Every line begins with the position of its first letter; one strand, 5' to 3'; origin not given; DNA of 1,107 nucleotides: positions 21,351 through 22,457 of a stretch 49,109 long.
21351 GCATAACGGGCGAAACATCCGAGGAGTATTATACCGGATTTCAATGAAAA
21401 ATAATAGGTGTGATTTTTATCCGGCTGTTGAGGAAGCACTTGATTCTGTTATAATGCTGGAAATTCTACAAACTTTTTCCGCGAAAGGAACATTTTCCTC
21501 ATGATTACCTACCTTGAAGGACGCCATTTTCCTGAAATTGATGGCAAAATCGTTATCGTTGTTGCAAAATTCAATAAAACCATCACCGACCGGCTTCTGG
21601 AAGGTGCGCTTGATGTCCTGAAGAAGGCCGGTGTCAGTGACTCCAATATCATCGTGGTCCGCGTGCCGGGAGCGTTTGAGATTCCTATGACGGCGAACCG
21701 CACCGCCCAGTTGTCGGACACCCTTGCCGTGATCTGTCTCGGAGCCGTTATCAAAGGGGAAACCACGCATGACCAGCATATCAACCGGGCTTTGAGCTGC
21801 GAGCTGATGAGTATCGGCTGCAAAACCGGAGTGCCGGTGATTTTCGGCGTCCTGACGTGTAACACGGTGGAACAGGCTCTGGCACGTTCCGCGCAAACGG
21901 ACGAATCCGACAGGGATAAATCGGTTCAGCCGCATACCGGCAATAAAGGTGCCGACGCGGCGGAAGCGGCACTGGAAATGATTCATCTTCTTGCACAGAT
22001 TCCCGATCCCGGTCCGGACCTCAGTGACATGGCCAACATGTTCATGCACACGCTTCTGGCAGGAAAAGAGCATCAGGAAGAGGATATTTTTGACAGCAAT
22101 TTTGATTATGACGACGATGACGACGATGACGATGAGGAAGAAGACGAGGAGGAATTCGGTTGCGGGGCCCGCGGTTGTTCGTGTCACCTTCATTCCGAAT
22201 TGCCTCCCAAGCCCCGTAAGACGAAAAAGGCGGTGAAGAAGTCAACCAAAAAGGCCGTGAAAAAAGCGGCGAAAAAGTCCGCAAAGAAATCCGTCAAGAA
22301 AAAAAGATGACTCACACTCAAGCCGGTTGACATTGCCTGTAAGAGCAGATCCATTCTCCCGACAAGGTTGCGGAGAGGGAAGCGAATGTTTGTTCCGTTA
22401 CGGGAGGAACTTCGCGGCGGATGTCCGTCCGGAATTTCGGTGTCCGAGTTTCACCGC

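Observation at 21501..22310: Lumazine synthase (RibH) fused to poly-Asp/Glu, Cys/His cluster and histone-H1-like Lys/Ala repeats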

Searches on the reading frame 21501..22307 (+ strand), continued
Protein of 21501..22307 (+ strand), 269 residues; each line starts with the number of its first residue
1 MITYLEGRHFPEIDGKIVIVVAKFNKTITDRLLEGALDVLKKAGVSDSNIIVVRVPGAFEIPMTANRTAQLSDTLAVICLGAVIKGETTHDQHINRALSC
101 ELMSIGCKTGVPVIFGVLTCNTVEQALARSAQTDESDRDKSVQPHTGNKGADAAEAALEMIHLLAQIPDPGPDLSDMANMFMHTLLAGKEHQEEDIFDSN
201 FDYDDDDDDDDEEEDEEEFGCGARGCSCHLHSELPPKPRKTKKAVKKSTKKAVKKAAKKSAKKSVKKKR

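Call 13: search_solved_structures(query=window:21501-22307:+, max_evalue=0.00001, show_alignments=4)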
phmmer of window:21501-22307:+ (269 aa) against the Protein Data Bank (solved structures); distinct sequences matched with E-value up to 0.00001: 43.
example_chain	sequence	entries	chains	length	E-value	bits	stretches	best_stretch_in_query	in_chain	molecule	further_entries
4v7g_AA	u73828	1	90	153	1.7e-29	106.4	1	14-163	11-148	6,7-dimethyl-8-ribityllumazine synthase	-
1c2y_A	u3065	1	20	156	6.2e-29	104.6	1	15-163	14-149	PROTEIN (LUMAZINE SYNTHASE)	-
9ez8_A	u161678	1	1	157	1.9e-28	103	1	16-163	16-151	6,7-dimethyl-8-ribityllumazine synthase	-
3mk3_A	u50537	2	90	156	2.2e-28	102.8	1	14-167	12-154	6,7-dimethyl-8-ribityllumazine synthase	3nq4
1rvv_A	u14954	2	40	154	1.8e-25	93.2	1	16-163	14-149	RIBOFLAVIN SYNTHASE | 6,7-dimethyl-8-ribityllumazine synthase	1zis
4kq6_A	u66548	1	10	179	5.2e-24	88.5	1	16-157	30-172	6,7-dimethyl-8-ribityllumazine synthase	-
8pvj_A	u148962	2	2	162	6.8e-24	88.1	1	17-166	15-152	6,7-dimethyl-8-ribityllumazine synthase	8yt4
9ryi_A1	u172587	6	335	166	8.2e-24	87.8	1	17-165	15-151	6,7-dimethyl-8-ribityllumazine synthase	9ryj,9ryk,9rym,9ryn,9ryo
5mpp_A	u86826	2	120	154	8.6e-24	87.8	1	17-164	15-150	6,7-dimethyl-8-ribityllumazine synthase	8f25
1hqk_A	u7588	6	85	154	8.6e-24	87.8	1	17-164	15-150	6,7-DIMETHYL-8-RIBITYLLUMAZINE SYNTHASE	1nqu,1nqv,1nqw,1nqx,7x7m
9ryu_A1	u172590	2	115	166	1.1e-23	87.4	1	17-165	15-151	6,7-dimethyl-8-ribityllumazine synthase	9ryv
9ryw_A1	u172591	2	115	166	1.8e-23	86.7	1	17-165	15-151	6,7-dimethyl-8-ribityllumazine synthase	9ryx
1ejb_A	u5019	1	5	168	2.5e-23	86.2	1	16-158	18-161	LUMAZINE SYNTHASE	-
9ryp_A1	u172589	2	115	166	5.7e-23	85.1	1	17-165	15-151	6,7-dimethyl-8-ribityllumazine synthase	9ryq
5mq3_AA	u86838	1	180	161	1.6e-21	80.4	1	17-164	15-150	6,7-dimethyl-8-ribityllumazine synthase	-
7a4f_AA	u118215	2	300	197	3.1e-18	69.5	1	17-86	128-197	Antitermination protein N,6,7-dimethyl-8-ribityllumazine synthase,6,7-dimethyl-8-ribityllu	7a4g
7a4j_AA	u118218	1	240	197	1.6e-16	64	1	17-86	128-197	Antitermination protein N,6,7-dimethyl-8-ribityllumazine synthase,6,7-dimethyl-8-ribityllu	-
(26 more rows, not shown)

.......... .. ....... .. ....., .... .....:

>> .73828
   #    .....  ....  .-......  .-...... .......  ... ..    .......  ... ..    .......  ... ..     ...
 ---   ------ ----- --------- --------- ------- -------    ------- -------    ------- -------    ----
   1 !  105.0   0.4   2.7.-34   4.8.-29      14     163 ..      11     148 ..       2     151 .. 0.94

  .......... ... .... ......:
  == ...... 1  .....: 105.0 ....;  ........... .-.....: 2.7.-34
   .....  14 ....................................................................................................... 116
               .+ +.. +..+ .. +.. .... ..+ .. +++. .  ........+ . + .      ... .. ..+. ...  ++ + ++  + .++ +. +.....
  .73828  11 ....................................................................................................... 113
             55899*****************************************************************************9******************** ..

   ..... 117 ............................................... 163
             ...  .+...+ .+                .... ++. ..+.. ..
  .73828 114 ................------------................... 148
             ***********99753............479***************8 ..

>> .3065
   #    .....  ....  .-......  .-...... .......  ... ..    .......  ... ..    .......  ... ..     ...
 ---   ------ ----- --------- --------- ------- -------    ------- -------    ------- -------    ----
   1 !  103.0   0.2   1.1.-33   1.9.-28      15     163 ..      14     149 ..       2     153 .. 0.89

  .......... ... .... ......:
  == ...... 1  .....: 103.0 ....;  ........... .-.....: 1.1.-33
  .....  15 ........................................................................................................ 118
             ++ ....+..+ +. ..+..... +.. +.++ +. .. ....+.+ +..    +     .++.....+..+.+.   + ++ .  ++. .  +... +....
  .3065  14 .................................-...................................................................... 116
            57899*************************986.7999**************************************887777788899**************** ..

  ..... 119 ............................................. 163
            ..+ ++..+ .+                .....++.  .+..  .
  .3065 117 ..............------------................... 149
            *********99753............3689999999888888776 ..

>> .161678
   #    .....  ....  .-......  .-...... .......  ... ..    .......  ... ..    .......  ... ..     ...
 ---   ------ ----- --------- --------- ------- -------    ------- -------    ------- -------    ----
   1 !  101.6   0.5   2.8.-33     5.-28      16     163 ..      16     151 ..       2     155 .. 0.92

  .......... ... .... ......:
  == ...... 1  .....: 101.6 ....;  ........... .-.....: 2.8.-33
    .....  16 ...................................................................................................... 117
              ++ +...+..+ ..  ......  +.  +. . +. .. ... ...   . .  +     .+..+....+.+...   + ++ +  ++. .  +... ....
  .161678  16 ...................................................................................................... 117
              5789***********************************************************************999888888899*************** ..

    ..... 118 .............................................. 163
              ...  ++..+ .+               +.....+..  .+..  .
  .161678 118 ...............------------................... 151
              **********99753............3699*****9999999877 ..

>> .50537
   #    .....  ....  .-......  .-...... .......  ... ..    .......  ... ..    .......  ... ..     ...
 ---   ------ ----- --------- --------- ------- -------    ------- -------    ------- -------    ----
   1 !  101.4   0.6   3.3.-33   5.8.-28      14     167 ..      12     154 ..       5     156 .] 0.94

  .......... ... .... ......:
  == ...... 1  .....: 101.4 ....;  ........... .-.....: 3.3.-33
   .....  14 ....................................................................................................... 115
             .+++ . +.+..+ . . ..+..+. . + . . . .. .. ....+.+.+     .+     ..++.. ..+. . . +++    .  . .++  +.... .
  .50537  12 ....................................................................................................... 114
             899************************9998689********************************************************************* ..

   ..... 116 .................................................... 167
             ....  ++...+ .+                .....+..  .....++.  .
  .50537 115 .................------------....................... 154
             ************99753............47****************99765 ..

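Call 16: predict_structure(alignment_id=A1)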
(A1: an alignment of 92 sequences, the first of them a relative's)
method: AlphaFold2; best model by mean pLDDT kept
length: 269 residues; sequences in the alignment: 92
mean_pLDDT: 75.9   pTM: 0.65
mean pLDDT of the five models: 75.9, 75.4, 74.7, 74.6, 73.3
residues with pLDDT >= 90: 112; 70-90: 50; 50-70: 68; < 50: 39
segments of 3 or more residues with pLDDT < 50: 136-140, 217-233, 256-260
pLDDT, mean of each block of 10 residues (from residue 1): 76 91 95 95 95 97 98 97 82 89 96 93 88 51 65 95 89 71 76 55 52 49 45 54 52 50 54
secondary structure, 60 per line:
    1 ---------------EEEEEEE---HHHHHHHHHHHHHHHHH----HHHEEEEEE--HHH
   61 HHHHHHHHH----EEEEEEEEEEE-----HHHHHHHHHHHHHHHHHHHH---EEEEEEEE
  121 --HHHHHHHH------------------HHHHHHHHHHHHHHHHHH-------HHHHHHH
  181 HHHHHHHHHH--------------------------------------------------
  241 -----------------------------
elements in order: E16-22 H26-42 E50-55 H58-69 E74-84 H90-109 E113-120 H123-130 H149-166 H174-190
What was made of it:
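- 21501..21998 (+): RibH (6,7-dimethyl-8-ribityllumazine synthase) catalytic core, aa 1-166. The AF2 core has pLDDT >90 (call 16).
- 21897..21938 (+): Clade-specific ~12-aa insertion in the alpha4-alpha5 loop (about aa 133-146, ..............), containing invariant D139-K140. AF2 pLDDT is low here (call 16).
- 22020..22070 (+): Met/Phe-rich helix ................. (aa 174-190). AF2 predicts a helix at 174-190 with pLDDT about 71-76 (call 16).
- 22071..22157 (+): Acidic/aromatic block (aa 191-219), including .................. No structure is predicted (call 16).
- Disorder: AF2 predicts no structure and pLDDT 45-55 for residues 191-269 (call 16).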

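Call 27: find_encoding_contigs(protein=P0002, flank=8000, max_places=2)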
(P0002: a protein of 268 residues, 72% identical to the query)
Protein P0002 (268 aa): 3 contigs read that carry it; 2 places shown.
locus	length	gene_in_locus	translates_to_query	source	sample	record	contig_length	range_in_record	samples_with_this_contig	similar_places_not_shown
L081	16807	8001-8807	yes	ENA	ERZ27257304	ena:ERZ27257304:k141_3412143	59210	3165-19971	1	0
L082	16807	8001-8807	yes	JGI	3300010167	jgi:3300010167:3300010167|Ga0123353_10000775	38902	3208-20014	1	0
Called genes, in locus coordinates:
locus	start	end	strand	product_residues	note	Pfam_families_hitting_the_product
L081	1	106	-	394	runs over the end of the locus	-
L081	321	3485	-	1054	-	PF24135:DUF7402 (weak), PF18582:HZS_alpha, PF13442:Cytochrome_CBB3 (faint)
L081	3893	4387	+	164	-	PF07977:FabA, PF22818:ApeI-like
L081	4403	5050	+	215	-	PF02390:Methyltransf_4, PF13649:Methyltransf_25 (weak)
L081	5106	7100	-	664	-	-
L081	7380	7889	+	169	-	PF00578:AhpC-TSA, PF08534:Redoxin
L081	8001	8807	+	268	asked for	PF00885:DMRL_synthase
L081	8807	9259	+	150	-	PF01029:NusB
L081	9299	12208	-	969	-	PF13491:FtsK_4TM, PF17854:FtsK_alpha, PF01580:FtsK_SpoIIIE, PF09397:FtsK_gamma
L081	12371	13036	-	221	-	PF16697:Yop-YscD_cpl, PF00498:FHA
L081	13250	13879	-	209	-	PF00857:Isochorismatase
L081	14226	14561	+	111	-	-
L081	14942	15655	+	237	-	PF06130:PTAC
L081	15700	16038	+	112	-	PF00936:BMC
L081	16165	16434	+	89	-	PF00936:BMC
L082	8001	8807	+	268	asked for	PF00885:DMRL_synthase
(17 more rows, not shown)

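Call 49: find_encoding_contigs(protein=P0098, flank=10000, max_places=1)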
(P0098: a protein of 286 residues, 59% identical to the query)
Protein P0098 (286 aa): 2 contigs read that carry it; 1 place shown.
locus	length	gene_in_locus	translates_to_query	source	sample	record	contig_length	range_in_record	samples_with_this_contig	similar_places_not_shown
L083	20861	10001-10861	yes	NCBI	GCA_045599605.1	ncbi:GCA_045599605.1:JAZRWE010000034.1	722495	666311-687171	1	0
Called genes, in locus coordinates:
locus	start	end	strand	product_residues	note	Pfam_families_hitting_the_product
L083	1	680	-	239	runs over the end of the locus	PF09335:VTT_dom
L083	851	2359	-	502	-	PF00370:FGGY_N, PF02782:FGGY_C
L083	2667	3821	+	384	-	PF13593:SBF_like, PF01758:SBF (weak)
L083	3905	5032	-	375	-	PF13088:BNR_2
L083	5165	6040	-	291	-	PF01694:Rhomboid, PF20216:DUF6576 (faint)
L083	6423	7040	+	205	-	PF01121:CoaE, PF13671:AAA_33 (faint)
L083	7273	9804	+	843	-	PF07497:Rho_RNA_bind, PF00006:ATP-synt_ab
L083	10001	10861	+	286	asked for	PF00885:DMRL_synthase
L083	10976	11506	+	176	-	PF01029:NusB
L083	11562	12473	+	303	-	PF02881:SRP54_N (weak), PF00448:SRP54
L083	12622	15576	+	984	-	PF11992:TgpA_N, PF01841:Transglut_core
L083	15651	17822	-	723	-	PF13292:DXP_synthase_N, PF00456:Transketolase_N (faint), PF02779:Transket_pyr, PF02780:Transketolase_C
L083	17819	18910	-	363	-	PF00348:polyprenyl_synt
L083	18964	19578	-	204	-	PF02609:Exonuc_VII_S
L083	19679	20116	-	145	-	PF00160:Pro_isomerase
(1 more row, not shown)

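Call 50: find_encoding_contigs(protein=P0018, flank=10000, max_places=1)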
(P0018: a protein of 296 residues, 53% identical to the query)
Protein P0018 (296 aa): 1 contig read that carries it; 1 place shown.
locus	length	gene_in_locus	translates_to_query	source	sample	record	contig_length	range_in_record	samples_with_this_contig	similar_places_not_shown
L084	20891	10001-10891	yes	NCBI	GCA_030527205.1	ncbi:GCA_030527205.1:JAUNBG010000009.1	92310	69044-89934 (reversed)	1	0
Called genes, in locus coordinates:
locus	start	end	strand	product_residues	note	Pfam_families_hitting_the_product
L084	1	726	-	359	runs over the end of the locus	PF02463:SMC_N (faint), PF00005:ABC_tran, PF13304:AAA_21 (faint), PF17850:CysA_C_terminal (weak), PF12857:TOBE_3 (weak)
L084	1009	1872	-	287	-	PF00528:BPD_transp_1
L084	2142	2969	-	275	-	PF00528:BPD_transp_1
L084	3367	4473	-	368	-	PF01547:SBP_bac_1, PF13531:SBP_bac_11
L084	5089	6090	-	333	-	PF01699:Na_Ca_ex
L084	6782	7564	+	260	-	PF00756:Esterase (weak), PF02230:Abhydrolase_2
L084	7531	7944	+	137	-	PF01052:FliMN_C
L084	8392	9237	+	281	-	PF01171:ATP_bind_3 (faint)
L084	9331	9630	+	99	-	PF03118:RNA_pol_A_CTD, PF14520:HHH_5 (weak)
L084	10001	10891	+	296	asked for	PF00885:DMRL_synthase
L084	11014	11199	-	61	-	-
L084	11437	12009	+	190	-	PF01029:NusB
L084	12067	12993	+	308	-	PF13604:AAA_30 (weak), PF00448:SRP54, PF13401:AAA_22 (faint)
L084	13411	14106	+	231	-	-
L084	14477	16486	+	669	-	PF02321:OEP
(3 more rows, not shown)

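Call 51: find_encoding_contigs(protein=P0066, flank=10000, max_places=1)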
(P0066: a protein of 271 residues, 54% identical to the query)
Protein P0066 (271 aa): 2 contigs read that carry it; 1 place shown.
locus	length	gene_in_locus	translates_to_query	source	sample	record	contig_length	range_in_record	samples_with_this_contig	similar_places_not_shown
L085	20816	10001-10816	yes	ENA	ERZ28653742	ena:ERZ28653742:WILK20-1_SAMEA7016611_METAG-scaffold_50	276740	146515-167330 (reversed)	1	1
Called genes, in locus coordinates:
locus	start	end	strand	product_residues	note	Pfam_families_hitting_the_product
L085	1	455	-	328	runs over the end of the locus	PF02729:OTCace_N, PF00185:OTCace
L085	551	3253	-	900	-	-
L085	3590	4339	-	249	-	-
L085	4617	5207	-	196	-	PF01121:CoaE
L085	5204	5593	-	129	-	PF02410:RsfS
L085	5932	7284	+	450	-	PF02563:Poly_export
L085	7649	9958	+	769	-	PF07497:Rho_RNA_bind, PF00006:ATP-synt_ab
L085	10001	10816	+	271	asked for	PF00885:DMRL_synthase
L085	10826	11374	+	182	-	PF01029:NusB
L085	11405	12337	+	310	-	PF02881:SRP54_N (faint), PF13604:AAA_30 (weak), PF00448:SRP54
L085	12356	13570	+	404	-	PF00926:DHBP_synthase, PF00925:GTP_cyclohydro2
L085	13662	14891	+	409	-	-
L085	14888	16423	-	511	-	PF00309:Sigma54_AID, PF04963:Sigma54_CBD, PF04552:Sigma54_DBD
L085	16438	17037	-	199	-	PF21176:RecR_HhH, PF02132:RecR_ZnF, PF13662:Toprim_4, PF01751:Toprim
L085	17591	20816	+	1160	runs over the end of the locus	PF00263:Secretin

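Call 62: fold_search(model_id=the predicted structure, library=pdb)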
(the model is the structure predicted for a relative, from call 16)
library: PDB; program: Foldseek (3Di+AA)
matches with E <= 10: 1585; with E <= 0.001: 116
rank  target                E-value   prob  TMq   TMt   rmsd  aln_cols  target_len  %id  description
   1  9ez8                  7.9e-16  1.00  0.56  0.93   1.7       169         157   39  Cryo-EM structure of the icosahedral lumazine synthase from Vicia faba. (released 2024-05-22)
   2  5mpp_0                2.0e-15  1.00  0.55  0.94   1.5       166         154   35  Structure of AaLS-wt (released 2017-03-22)
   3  3mk3_1                6.2e-15  1.00  0.55  0.94   1.4       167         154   39  Crystal structure of Lumazine synthase from Salmonella typhimurium LT2 (released 2011-02-02)
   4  1c2y_A                6.6e-15  1.00  0.54  0.91   1.7       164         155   40  CRYSTAL STRUCTURES OF A PENTAMERIC FUNGAL AND AN ICOSAHEDRAL PLANT LUMAZINE SYNTHASE REVEALS THE STRUCTURAL BASIS FOR  (released 2000-07-30)
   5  8yt4                  1.0e-14  1.00  0.55  0.95   1.4       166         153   35  Structure of Aquifex aeolicus Lumazine Synthase by Cryo-Electron Microscopy to 1.42 Angstrom Resolution (released 2024-04-10)
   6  1rvv_1                3.6e-14  1.00  0.53  0.91   1.7       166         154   38  SYNTHASE/RIBOFLAVIN SYNTHASE COMPLEX OF BACILLUS SUBTILIS (released 1996-12-07)
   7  5mq3_AA               3.8e-14  1.00  0.54  0.89   1.6       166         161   33  Structure of AaLS-neg (released 2017-03-22)
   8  4v7g_A1               4.1e-14  1.00  0.52  0.90   1.7       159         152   42  Crystal Structure of Lumazine Synthase from Bacillus Anthracis (released 2014-07-09)
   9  1hqk_A                5.6e-14  1.00  0.55  0.94   1.6       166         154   35  CRYSTAL STRUCTURE ANALYSIS OF LUMAZINE SYNTHASE FROM AQUIFEX AEOLICUS (released 2001-12-18)
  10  8pvj                  1.5e-13  1.00  0.55  0.94   1.4       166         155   35  Structure of lumazine synthase determined by cryoEM at 100 keV (released 2023-11-29)
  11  9yl5_A                9.9e-13  1.00  0.54  0.92   1.7       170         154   37  Crystal Structure of 6,7-dimethyl-8-ribityllumazine synthase from Bordetella pertussis in complex with 5-amino-6-(D-ri (released 2025-10-22)
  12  9znh_A                1.3e-12  1.00  0.54  0.94   1.6       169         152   36  Crystal Structure of 6,7-dimethyl-8-ribityllumazine synthase from Bordetella pertussis (released 2025-12-24)
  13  5mq7_0A               1.4e-12  1.00  0.53  0.86   2.0       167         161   30  Structure of AaLS-13 (released 2017-03-22)
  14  9yl5_C                2.1e-12  1.00  0.50  0.86   2.7       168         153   38  Crystal Structure of 6,7-dimethyl-8-ribityllumazine synthase from Bordetella pertussis in complex with 5-amino-6-(D-ri (released 2025-10-22)
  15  4kq6_G                2.4e-12  1.00  0.50  0.83   2.8       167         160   34  Product complex of lumazine synthase from candida glabrata (released 2013-05-29)
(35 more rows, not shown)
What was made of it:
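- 21501..21998 (+): Foldseek best hits are icosahedral LS with TM 0.90-0.95 and rmsd 1.4-1.7 (call 62).
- On 6,7-dimethyl-8-ribityllumazine synthase (RibH; Pfam PF00885 / TIGR00114): Foldseek against solved LS structures gives TM 0.90-0.95 and rmsd 1.4-1.7 A (call 62).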

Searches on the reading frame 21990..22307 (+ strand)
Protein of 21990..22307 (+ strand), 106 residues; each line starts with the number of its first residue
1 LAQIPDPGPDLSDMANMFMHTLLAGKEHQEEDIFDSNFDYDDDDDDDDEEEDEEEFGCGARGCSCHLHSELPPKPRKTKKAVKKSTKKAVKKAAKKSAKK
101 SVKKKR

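Call 26: search_protein_families(library=pfam, proteins=[window:21990-22307:+], max_evalue=10)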
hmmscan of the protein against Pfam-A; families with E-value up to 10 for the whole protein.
seq(106 aa): 4 families
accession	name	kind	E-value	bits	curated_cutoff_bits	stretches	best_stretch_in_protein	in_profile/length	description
PF05764.18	YL1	-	0.0014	19.2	29.2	1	27-101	40-103/239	YL1 nuclear protein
PF05004.19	IFRD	-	0.048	13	25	1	34-106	242-295/306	Interferon-related developmental regulator (IFRD)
PF08158.18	SDA1_HEAT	-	0.4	10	26.4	1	41-101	164-221/364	SDA1, HEAT repeat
PF02724.19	CDC45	-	1.1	7.9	34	1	29-100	122-204/624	CDC45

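Call 40: search_protein_representatives(alignment_id=A2)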
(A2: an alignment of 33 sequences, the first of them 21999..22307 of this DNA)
Query: 33 sequences, 72 profile positions. Proteins with E-value up to 0.001 (for the whole library): 8; up to 1e-10: 0; up to 1e-30: 0. The best 8 are listed.
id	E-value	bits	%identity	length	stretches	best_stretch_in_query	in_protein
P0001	6.0e-10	55.5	-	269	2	1-68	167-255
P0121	2.9e-05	40.5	-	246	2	10-71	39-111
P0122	4.7e-05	39.8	-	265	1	1-70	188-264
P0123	6.7e-05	39.3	-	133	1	8-71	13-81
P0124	1.0e-04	38.7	-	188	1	24-65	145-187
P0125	2.1e-04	37.7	-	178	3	14-55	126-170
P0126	4.2e-04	36.8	-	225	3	15-58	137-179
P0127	7.5e-04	36.0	-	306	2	9-57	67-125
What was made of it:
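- Tried and rejected: Tail-only profile against 1.84 billion representatives (call 40): 8 hits.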

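Call 42: list_cluster_members(proteins=[P0124, P0122])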
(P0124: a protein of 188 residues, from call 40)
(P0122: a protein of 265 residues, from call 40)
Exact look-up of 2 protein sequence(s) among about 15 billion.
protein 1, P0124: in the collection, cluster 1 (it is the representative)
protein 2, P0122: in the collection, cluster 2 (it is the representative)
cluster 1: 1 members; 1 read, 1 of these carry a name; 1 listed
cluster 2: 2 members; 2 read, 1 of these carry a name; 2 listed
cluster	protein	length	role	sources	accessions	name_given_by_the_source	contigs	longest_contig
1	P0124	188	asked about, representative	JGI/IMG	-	tetratricopeptide (TPR) repeat protein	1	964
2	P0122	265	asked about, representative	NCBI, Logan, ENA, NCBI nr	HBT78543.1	MAG TPA: 6,7-dimethyl-8-ribityllumazine synthase [Planctomycetaceae bacterium] | 6,7-dimethyl-8-ribityllumazine synthase [Planctomycetaceae bacterium]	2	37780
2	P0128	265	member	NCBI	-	-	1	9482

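Call 43: find_homologous_proteins(query=A2, max_evalue=10)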
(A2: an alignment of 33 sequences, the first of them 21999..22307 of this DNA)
Query A2 (33 sequences) (103 aa, profile of the alignment): 4 proteins with E <= 10 among 8000 candidates.
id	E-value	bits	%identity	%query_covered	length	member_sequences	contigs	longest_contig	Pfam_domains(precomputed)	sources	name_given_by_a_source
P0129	4.2e-6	45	42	18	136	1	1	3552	PF00885.25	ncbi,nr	ncbi:MAG: 6,7-dimethyl-8-ribityllumazine synthase, partial [Planctomycetaceae bacterium]|nr:6,7-dime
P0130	1.7e+0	27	28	24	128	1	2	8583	-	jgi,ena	jgi:hypothetical protein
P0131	5.6e+0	25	-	-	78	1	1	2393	-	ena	-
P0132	9.7e+0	24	-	-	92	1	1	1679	-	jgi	jgi:hypothetical protein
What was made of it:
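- Tried and rejected: Tail-only profile against the 5.8-billion-protein set (call 43): unproductive, because candidates were swamped by low-complexity words.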

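Call 67: find_homologous_proteins(query=P0124, max_evalue=0.001)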
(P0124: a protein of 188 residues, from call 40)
Query P0124 (188 aa): 1 proteins with E <= 0.001 among 2140 candidates.
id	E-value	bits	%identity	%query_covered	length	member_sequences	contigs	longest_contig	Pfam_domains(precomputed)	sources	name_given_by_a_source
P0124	1.1e-120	418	100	100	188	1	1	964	-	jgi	jgi:tetratricopeptide (TPR) repeat protein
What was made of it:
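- Tried and rejected: Homologs of P0124 (call 67): none, so the 'portable module' idea could not be pursued.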
